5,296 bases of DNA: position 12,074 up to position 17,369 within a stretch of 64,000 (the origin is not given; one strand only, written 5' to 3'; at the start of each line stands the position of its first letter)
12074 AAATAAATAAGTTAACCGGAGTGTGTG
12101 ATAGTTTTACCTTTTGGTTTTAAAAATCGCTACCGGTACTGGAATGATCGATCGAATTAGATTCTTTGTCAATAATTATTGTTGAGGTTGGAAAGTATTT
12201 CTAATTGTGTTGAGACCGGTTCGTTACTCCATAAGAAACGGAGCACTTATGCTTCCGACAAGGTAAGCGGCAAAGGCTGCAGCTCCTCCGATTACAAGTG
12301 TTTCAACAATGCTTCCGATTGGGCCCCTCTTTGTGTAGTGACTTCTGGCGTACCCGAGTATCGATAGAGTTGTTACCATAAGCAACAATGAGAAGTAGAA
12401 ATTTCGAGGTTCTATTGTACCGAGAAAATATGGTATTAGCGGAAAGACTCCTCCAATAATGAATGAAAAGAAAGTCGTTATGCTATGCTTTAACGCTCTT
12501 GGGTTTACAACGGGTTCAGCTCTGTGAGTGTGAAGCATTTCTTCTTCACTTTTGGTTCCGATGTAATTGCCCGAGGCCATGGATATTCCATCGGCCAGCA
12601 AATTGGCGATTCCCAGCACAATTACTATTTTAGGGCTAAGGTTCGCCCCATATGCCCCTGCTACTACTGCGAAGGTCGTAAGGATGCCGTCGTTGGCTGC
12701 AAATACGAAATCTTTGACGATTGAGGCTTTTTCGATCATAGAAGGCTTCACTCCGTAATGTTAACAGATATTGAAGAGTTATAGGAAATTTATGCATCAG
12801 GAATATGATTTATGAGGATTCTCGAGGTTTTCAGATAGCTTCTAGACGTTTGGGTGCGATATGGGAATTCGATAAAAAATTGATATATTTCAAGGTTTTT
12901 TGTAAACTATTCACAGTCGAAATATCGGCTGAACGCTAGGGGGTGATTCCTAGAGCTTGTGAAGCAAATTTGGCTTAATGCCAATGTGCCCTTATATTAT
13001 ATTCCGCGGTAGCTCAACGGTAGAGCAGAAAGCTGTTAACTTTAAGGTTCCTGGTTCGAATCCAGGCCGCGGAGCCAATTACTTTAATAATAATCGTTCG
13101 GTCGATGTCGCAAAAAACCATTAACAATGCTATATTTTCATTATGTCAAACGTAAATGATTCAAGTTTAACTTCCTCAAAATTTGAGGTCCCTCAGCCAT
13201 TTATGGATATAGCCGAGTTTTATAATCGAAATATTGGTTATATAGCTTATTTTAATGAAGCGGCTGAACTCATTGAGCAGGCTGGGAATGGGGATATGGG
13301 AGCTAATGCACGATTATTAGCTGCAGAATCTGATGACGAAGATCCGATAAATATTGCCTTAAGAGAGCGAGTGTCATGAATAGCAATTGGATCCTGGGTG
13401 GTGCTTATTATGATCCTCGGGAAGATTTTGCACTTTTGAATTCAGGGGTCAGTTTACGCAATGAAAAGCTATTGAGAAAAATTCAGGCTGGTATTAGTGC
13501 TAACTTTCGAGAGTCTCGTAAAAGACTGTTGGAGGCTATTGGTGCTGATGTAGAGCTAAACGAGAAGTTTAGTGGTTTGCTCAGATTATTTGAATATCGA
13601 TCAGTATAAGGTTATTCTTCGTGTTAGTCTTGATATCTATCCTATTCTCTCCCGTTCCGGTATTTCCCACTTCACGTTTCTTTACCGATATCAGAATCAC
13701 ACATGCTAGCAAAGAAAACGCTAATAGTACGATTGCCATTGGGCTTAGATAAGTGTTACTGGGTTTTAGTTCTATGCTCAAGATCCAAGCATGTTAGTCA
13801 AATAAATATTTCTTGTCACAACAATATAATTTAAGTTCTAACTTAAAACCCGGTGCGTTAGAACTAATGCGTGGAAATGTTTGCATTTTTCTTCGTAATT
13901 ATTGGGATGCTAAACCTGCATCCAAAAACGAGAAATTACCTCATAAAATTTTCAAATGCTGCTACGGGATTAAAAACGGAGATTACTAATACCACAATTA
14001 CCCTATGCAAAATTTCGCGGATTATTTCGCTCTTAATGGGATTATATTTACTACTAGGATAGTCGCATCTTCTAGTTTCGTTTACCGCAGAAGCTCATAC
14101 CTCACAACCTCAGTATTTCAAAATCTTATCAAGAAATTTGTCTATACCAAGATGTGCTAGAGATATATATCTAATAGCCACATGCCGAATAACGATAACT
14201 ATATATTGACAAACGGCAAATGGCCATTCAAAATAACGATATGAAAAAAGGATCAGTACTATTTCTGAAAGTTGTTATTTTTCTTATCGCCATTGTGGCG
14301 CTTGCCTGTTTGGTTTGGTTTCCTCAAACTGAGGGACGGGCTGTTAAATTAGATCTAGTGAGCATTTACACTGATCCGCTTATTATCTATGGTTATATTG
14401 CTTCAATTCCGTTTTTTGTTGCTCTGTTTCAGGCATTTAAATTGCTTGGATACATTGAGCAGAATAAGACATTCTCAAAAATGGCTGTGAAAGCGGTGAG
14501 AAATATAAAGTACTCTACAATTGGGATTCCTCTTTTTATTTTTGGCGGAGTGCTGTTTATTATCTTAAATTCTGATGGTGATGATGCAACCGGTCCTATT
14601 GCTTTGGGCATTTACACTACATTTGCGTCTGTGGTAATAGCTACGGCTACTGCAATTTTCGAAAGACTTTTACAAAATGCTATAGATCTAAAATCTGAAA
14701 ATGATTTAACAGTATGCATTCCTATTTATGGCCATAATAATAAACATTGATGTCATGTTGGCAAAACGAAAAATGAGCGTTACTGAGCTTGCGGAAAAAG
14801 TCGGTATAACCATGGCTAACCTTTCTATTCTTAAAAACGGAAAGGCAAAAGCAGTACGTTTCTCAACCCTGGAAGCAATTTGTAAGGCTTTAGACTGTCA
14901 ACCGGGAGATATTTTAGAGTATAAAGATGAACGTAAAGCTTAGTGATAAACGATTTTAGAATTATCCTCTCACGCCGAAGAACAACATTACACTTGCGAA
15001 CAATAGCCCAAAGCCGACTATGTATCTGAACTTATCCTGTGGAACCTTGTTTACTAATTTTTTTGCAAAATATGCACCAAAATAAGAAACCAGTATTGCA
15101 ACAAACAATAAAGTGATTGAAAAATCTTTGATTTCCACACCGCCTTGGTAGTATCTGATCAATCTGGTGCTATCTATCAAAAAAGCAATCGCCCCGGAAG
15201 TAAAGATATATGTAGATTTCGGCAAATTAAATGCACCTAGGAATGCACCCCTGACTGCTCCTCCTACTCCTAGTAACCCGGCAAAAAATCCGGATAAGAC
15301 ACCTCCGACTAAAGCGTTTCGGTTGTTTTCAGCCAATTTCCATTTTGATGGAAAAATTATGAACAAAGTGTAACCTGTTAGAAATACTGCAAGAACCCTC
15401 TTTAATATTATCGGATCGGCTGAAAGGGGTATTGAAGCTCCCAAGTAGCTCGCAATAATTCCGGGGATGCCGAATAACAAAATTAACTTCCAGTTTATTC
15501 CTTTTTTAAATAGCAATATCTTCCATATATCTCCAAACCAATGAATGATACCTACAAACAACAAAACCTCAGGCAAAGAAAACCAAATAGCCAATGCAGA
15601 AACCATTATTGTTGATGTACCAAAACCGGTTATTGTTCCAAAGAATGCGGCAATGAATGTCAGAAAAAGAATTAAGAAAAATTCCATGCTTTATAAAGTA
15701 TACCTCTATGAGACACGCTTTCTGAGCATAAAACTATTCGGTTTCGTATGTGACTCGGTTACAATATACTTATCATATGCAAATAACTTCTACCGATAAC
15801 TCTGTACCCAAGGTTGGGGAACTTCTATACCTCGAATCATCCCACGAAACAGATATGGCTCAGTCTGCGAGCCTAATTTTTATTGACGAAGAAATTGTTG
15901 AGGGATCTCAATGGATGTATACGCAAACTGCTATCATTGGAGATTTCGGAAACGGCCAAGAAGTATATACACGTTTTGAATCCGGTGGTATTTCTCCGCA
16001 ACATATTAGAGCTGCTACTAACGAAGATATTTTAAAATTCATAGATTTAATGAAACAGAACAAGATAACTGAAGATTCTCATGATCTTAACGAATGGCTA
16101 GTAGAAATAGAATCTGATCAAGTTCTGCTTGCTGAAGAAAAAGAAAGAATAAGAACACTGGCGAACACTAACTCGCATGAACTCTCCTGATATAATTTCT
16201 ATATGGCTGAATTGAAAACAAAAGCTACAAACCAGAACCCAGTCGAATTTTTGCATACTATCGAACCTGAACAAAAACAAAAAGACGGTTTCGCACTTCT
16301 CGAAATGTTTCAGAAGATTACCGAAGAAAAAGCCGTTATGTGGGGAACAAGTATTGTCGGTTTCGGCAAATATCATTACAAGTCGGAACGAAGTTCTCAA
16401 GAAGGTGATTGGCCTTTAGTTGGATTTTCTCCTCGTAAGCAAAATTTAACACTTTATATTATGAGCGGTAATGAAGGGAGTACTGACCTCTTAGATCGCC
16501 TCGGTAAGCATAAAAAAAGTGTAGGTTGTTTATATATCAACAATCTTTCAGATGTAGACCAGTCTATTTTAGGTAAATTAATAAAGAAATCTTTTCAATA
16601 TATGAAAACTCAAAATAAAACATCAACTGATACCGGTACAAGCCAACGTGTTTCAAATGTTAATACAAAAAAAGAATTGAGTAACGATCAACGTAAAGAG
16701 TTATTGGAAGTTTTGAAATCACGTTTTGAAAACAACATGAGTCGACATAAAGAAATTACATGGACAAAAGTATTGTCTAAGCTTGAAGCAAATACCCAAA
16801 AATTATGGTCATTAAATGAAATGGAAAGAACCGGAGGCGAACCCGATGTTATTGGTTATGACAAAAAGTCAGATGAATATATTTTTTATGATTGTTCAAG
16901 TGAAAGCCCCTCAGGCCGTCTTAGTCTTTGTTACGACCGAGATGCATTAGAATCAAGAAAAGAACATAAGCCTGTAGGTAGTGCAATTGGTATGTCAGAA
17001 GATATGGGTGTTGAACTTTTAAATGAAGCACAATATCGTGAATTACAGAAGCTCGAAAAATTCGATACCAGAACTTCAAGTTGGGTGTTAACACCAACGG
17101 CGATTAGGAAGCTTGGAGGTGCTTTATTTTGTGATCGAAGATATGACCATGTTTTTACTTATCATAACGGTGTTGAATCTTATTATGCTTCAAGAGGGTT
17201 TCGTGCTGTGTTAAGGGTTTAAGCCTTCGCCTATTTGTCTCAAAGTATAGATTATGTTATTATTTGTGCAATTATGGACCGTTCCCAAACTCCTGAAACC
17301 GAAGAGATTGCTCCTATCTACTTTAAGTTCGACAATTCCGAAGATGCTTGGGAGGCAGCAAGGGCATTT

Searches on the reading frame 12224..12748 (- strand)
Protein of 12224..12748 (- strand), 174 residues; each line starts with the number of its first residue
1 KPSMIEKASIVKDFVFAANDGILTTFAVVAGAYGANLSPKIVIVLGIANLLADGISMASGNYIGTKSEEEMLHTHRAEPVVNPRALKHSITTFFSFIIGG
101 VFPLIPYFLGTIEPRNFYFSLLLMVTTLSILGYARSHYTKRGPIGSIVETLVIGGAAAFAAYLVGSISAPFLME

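Call 34: search_protein_families(library=pfam, proteins=[window:12224-12748:-], max_evalue=0.001)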
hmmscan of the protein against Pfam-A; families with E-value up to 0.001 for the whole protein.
window:12224-12748:- (174 aa): 1 family
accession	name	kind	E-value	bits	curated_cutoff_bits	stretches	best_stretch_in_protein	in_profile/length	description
PF01988.24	VIT1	-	5.9e-40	137.8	28.1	2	11-77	1-68/214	VIT family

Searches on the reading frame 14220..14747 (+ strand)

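Call 26: search_protein_families(library=pfam, proteins=[window:14220-14747:+], max_evalue=0.01)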
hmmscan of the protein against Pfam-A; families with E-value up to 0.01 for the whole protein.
window:14220-14747:+ (176 aa): 1 family
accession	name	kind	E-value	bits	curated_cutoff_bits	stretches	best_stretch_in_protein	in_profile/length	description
PF11188.13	DUF2975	-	2.3e-32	112.1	27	1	50-165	16-130/130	Protein of unknown function (DUF2975)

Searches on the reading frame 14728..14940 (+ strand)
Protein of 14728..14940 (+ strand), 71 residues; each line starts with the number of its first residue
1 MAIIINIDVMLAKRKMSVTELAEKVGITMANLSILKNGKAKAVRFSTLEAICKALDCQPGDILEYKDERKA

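Call 26: search_protein_families(library=pfam, proteins=[window:14728-14940:+], max_evalue=0.01)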
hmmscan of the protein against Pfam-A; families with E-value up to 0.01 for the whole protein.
window:14728-14940:+ (71 aa): 6 families
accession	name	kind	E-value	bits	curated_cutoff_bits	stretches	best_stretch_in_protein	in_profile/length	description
PF13443.12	HTH_26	-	2e-27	95.7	22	1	6-68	1-63/63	Cro/C1-type HTH DNA-binding domain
PF01381.28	HTH_3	-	7.9e-07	29.5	23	1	12-61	6-54/55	Helix-turn-helix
PF13560.12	HTH_31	-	9.6e-05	23.1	27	1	13-59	12-58/64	Helix-turn-helix domain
PF12844.13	HTH_19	-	0.00042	20.6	30.2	1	10-64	7-60/64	Helix-turn-helix domain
PF12840.13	HTH_20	-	0.0062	16.9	27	0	11-33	13-36/51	Helix-turn-helix domain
PF13744.12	HTH_37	-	0.009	16.2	27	1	6-56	22-72/80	Helix-turn-helix domain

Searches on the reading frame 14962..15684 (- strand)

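Call 34: search_protein_families(library=pfam, proteins=[window:14962-15684:-], max_evalue=0.001)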
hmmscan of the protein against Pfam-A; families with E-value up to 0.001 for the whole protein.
window:14962-15684:- (240 aa): 1 family
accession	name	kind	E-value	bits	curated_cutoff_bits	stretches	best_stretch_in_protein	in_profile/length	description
PF01925.25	TauE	-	1.5e-28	100.6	32.6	1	6-233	2-236/237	Sulfite exporter TauE/SafE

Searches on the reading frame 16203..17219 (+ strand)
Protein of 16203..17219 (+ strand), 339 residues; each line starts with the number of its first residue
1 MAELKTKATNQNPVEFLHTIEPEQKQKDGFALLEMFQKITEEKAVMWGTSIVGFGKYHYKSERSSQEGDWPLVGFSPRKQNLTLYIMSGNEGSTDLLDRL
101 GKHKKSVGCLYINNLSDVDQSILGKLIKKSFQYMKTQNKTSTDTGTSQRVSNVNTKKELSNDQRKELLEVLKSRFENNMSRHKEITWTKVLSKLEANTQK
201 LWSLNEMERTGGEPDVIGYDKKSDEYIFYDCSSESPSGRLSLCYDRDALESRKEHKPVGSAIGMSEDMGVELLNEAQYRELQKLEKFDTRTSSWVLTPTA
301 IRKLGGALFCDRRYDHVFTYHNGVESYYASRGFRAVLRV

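Call 34: search_protein_families(library=pfam, proteins=[window:16203-17219:+], max_evalue=0.001)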
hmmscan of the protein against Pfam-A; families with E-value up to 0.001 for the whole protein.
window:16203-17219:+ (339 aa): 2 families
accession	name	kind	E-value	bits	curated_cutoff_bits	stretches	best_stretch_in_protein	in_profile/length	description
PF14066.11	DUF4256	-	3.5e-88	294.1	27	1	167-339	1-173/173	Protein of unknown function (DUF4256)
PF08818.16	DUF1801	-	1.6e-08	35.3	27.2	1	31-129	7-83/85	Domain of unknown function (DU1801)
